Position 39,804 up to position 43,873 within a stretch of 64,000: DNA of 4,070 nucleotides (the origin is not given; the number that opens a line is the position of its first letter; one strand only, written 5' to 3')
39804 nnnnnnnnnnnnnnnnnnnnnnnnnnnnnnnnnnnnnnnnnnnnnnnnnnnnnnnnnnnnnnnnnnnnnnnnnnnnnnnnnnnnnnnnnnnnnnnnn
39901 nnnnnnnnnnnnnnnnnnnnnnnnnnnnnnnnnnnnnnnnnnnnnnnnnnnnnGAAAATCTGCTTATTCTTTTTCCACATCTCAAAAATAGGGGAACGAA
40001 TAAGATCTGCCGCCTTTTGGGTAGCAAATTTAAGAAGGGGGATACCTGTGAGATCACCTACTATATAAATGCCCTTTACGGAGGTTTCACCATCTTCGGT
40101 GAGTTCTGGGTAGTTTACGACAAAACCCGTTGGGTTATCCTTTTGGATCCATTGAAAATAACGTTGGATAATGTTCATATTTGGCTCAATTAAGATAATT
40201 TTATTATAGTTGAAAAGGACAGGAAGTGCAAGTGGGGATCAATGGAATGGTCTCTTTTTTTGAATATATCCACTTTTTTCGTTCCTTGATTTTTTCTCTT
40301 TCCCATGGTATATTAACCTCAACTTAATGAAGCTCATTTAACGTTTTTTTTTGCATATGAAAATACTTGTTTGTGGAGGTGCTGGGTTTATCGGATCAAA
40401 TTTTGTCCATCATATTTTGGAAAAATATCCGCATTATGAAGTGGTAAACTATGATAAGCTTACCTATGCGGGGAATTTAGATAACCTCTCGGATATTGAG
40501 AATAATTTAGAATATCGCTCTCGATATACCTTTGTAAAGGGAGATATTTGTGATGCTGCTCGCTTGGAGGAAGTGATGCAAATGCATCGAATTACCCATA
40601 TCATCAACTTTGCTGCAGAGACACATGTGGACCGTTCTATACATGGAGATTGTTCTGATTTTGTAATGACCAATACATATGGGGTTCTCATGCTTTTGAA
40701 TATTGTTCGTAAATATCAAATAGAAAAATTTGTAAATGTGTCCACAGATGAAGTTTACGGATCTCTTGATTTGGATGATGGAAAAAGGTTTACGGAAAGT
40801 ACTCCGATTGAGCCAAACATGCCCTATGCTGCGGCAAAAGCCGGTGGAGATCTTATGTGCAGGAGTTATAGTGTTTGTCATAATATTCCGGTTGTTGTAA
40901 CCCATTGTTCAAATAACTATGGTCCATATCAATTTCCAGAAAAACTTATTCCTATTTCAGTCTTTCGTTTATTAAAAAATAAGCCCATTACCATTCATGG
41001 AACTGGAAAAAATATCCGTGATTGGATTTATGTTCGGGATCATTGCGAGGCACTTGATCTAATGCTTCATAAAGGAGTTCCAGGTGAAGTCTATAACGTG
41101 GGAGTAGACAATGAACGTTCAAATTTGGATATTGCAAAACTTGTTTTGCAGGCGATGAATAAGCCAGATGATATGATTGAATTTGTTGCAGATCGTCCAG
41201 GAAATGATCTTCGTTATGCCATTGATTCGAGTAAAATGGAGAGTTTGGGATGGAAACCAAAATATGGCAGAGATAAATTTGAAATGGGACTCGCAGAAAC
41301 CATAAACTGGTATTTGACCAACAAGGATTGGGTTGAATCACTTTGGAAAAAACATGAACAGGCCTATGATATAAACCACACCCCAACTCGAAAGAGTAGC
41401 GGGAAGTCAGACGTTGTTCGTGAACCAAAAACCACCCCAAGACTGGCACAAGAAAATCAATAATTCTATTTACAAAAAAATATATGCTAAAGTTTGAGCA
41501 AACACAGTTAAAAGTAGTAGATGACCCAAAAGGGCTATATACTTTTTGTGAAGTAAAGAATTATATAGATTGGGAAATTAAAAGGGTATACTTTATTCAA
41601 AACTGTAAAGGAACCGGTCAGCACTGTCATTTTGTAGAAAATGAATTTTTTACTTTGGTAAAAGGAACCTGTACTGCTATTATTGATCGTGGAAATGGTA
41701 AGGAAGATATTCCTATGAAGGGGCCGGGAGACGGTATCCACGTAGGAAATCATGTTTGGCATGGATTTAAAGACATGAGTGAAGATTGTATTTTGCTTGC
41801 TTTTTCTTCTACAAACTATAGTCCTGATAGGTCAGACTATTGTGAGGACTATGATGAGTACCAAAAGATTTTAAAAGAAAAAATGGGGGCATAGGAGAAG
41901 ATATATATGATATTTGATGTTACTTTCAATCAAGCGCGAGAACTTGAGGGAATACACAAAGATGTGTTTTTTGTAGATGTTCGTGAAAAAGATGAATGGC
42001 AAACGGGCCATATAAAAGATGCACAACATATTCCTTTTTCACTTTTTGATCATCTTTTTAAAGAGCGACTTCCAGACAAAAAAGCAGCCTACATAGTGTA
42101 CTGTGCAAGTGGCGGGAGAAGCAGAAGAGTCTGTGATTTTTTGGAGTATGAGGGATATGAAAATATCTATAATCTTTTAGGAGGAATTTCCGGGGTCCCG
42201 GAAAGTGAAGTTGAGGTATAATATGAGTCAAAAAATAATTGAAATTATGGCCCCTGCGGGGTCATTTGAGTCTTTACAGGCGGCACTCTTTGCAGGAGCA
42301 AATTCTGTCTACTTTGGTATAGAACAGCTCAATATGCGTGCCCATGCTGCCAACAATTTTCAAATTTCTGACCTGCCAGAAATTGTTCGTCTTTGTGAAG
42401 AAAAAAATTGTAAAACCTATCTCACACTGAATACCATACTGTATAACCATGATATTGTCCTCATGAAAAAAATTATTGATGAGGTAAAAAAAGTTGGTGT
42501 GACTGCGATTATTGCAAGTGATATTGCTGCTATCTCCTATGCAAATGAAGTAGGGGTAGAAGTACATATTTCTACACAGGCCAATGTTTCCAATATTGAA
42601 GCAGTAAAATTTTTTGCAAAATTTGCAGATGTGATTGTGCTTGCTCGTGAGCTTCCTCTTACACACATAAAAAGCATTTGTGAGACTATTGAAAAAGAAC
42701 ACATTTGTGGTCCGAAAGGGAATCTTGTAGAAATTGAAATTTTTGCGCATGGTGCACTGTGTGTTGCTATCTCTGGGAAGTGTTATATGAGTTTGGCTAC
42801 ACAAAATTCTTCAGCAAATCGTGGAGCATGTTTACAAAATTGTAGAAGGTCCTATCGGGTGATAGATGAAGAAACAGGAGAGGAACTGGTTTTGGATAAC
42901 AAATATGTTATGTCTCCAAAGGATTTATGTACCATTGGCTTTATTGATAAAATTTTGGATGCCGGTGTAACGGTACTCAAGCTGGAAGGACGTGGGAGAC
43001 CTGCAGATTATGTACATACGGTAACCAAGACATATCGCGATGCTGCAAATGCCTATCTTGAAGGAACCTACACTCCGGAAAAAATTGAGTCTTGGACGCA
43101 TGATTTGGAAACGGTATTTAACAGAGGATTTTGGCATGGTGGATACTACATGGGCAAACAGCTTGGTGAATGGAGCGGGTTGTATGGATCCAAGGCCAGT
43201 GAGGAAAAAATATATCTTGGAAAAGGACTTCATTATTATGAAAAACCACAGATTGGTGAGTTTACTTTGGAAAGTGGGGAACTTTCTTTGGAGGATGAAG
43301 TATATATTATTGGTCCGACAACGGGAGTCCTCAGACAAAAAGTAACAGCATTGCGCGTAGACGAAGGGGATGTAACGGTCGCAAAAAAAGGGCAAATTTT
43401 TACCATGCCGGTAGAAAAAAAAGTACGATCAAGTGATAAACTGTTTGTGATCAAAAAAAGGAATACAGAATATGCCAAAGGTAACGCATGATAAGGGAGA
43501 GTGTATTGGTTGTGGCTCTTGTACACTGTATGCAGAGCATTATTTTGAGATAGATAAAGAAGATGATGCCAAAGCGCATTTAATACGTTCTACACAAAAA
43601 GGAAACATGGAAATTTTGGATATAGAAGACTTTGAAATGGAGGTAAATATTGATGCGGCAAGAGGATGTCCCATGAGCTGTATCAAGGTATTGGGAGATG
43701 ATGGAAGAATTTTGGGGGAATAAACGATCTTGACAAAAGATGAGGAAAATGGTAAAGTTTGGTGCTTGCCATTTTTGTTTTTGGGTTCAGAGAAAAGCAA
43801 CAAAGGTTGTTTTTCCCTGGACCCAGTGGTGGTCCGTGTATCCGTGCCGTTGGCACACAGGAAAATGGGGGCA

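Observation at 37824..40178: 784-aa fusion of FAD-dependent pyridine-nucleotide oxidoreductase, NapH/CcoG-type CxxxCP membrane polyferredoxin domain and 2x[4Fe-4S] ferredoxin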

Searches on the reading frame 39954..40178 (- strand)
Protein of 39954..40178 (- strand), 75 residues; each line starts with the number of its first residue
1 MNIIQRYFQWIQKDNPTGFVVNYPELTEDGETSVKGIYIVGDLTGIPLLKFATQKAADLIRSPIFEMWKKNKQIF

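Call 41: search_solved_structures(query=A2, max_evalue=10, show_alignments=3)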
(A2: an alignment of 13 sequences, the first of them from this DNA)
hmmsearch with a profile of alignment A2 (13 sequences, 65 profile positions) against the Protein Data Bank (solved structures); distinct sequences matched with E-value up to 10: 86 (the best 60 are shown).
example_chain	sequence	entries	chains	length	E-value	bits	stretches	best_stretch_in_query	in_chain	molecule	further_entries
5u1o_A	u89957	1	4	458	0.0016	21.4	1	22-63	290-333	Glutathione reductase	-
1hyu_A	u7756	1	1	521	0.0051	19.7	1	26-52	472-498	ALKYL HYDROPEROXIDE REDUCTASE SUBUNIT F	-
1fl2_A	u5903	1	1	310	0.012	18.5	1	25-52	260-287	ALKYL HYDROPEROXIDE REDUCTASE SUBUNIT F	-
6bz0_A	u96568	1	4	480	0.015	18.2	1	25-63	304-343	Dihydrolipoyl dehydrogenase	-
1mo9_A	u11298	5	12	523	0.028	17.4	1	26-53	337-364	orf3 | 2-OXOPROPYL-COM REDUCTASE | 2-oxopropyl-CoM reductase, carboxylating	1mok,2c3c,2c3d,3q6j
7mgo_A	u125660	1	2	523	0.028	17.4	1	26-53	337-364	2-oxopropyl-CoM reductase, carboxylating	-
7mgn_A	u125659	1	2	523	0.028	17.4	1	26-53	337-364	2-oxopropyl-CoM reductase, carboxylating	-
4o5q_A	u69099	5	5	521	0.029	17.3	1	25-52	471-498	Alkyl hydroperoxide reductase subunit F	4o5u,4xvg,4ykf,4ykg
5vdn_A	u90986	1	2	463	0.035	17.1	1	23-59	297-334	Glutathione oxidoreductase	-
3urh_A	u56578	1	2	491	0.039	16.9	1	25-55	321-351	Dihydrolipoyl dehydrogenase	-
7bq6_A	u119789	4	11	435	0.05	16.6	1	28-48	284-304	Pg protein | Pennisetum glaucum monodehydroascorbate reductase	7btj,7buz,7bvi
1k4q_A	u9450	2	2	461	0.074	16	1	26-63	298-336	Glutathione Reductase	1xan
2grt_A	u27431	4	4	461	0.075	16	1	26-63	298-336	GLUTATHIONE REDUCTASE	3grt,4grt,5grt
6krt_A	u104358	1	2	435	0.077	16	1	27-48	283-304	monodehydroascorbate reductase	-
1bwc_A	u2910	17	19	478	0.077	16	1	26-63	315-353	PROTEIN (GLUTATHIONE REDUCTASE) | GLUTATHIONE REDUCTASE | glutathione reductase, mitochondrial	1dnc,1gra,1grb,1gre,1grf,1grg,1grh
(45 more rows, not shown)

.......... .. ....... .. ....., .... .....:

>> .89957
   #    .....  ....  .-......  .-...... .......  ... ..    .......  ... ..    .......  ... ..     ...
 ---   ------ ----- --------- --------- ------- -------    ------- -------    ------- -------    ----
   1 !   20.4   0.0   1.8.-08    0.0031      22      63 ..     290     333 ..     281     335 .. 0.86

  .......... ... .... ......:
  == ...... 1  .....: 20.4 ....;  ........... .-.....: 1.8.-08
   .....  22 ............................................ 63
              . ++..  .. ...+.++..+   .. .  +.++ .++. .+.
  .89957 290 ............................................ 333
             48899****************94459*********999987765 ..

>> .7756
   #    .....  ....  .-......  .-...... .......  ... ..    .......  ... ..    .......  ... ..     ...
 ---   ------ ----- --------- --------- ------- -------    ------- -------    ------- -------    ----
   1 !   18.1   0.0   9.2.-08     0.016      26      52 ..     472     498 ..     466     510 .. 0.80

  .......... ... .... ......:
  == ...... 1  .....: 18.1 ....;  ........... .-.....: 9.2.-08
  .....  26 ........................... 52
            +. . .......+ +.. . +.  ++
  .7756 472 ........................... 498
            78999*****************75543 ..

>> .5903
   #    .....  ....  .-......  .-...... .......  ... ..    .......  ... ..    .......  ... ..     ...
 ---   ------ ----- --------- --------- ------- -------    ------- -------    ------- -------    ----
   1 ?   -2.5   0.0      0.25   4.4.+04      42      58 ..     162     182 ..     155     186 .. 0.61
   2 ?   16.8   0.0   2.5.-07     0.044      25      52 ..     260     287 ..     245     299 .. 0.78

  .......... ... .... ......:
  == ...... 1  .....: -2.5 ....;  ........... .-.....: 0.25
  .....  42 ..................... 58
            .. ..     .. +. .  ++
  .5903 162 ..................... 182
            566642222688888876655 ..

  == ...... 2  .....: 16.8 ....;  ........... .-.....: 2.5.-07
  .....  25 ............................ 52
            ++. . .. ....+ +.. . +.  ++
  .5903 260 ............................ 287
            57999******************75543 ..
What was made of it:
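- Closest known: YpdA/Bdr bacillithiol disulfide reductase and TrxR-type ferredoxin-NADP+ reductases. Different: Circularly permuted: the GD FAD segment has moved to the N-terminus (call 41).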

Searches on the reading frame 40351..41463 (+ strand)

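Call 13: search_protein_families(library=pfam, proteins=[window:40351-41463:+], max_evalue=0.001)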
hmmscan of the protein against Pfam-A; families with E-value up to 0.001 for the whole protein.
window:40351-41463:+ (370 aa): 6 families
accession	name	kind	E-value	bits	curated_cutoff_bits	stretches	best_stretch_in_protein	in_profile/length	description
PF16363.11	GDP_Man_Dehyd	-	1.3e-75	255.4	27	1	6-307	1-325/332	GDP-mannose 4,6 dehydratase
PF01370.27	Epimerase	-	7.2e-61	206.1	20.9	1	5-251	1-240/240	NAD dependent epimerase/dehydratase family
PF02719.21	Polysacc_synt_2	-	1.5e-15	57.6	20.2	1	5-135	1-131/293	Polysaccharide biosynthesis protein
PF01073.25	3Beta_HSD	-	1.3e-12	47.8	22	1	6-229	1-219/280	3-beta hydroxysteroid dehydrogenase/isomerase family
PF04321.23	RmlD_sub_bind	-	4.7e-10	39.4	27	1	3-177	1-143/287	RmlD substrate binding domain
PF07993.18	NAD_binding_4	-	1e-08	35.1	20.1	1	8-187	2-205/258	Male sterility protein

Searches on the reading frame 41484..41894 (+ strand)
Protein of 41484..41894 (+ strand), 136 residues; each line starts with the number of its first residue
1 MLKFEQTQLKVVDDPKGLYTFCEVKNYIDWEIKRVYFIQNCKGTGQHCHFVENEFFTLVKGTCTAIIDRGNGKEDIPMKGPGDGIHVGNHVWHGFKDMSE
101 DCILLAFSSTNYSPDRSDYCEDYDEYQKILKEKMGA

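Call 13: search_protein_families(library=pfam, proteins=[window:41484-41894:+], max_evalue=0.001)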
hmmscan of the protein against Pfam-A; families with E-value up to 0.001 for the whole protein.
window:41484-41894:+ (136 aa): 2 families
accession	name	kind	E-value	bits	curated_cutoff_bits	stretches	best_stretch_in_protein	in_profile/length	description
PF05523.17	FdtA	-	2.4e-23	82.8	23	1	6-129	5-129/131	WxcM-like, C-terminal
PF07883.17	Cupin_2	-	4.4e-05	23.5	27.2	1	44-105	11-67/70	Cupin domain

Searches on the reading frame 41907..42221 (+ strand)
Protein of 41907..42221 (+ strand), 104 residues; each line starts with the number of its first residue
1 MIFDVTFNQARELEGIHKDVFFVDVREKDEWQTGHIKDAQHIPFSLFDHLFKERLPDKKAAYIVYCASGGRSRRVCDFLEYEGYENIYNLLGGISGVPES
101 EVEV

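Call 13: search_protein_families(library=pfam, proteins=[window:41907-42221:+], max_evalue=0.001)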
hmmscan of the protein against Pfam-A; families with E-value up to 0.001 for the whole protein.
window:41907-42221:+ (104 aa): 1 family
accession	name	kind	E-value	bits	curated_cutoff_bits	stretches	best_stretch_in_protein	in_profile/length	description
PF00581.25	Rhodanese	-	3.3e-18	66.4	22.2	1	18-96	12-98/102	Rhodanese-like domain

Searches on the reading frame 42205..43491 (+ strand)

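Call 13: search_protein_families(library=pfam, proteins=[window:42205-43491:+], max_evalue=0.001)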
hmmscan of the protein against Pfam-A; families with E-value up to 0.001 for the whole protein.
window:42205-43491:+ (428 aa): 1 family
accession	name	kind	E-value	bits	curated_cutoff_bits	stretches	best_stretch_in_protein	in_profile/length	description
PF01136.24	Peptidase_U32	-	2.8e-67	226.9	22.4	1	87-316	4-229/233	Peptidase family U32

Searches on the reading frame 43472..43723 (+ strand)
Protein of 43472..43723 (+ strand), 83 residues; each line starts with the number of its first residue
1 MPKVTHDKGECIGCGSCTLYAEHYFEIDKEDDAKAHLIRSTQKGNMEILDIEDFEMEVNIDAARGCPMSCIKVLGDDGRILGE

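Call 13: search_protein_families(library=pfam, proteins=[window:43472-43723:+], max_evalue=0.001)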
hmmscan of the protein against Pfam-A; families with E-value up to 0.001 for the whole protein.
window:43472-43723:+ (83 aa): 2 families
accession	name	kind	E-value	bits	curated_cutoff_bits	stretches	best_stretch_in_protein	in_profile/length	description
PF13459.11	Fer4_15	-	2.9e-10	41.1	22.4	1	4-73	1-66/66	4Fe-4S single cluster domain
PF13370.11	Fer4_13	-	6.9e-08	33.5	24.5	1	7-73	2-58/58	4Fe-4S single cluster domain of Ferredoxin I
